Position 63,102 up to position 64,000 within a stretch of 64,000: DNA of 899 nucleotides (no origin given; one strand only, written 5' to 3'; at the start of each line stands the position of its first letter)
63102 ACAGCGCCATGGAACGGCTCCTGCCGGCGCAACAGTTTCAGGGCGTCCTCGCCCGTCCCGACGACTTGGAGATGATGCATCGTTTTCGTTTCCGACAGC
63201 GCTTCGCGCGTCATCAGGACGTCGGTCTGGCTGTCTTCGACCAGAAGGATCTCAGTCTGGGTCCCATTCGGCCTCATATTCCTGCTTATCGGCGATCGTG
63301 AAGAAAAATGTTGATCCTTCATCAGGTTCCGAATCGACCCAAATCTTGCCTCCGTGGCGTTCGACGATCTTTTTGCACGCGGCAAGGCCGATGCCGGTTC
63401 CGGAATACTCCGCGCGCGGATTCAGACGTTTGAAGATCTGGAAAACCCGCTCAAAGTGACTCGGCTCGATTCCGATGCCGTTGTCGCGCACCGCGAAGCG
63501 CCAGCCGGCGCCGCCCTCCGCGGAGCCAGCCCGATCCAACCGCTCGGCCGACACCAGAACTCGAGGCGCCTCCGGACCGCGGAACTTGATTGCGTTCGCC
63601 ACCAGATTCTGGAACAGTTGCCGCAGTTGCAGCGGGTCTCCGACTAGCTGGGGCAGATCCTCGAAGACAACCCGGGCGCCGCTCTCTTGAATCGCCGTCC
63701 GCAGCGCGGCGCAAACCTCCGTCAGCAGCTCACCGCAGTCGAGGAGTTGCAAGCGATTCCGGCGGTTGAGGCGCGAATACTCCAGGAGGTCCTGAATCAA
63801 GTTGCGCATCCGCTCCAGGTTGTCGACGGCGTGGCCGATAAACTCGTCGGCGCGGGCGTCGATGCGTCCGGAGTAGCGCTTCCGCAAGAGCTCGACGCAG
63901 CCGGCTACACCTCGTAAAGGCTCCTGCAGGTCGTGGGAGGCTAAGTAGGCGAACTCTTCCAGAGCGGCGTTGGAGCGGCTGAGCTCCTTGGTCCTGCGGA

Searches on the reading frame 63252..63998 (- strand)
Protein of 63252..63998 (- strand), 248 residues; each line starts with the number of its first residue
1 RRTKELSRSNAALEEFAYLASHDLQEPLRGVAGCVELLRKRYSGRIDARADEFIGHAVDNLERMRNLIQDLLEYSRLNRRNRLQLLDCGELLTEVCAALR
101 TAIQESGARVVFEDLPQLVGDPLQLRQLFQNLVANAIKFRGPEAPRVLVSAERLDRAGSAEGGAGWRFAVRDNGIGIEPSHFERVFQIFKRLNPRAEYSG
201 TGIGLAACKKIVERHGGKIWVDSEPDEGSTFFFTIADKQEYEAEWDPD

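Call 22: search_protein_families(library=pfam, proteins=[window:63252-63998:-])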
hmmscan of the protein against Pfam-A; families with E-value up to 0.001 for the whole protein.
window:63252-63998:- (248 aa): 2 families
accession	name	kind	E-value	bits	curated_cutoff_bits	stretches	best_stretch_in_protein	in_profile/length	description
PF02518.31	HATPase_c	-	7e-28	97.7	26.4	1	120-236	1-108/111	Histidine kinase-, DNA gyrase B-, and HSP90-like ATPase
PF00512.31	HisKA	-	9.4e-11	42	26.9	1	13-78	2-64/66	His Kinase A (phospho-acceptor) domain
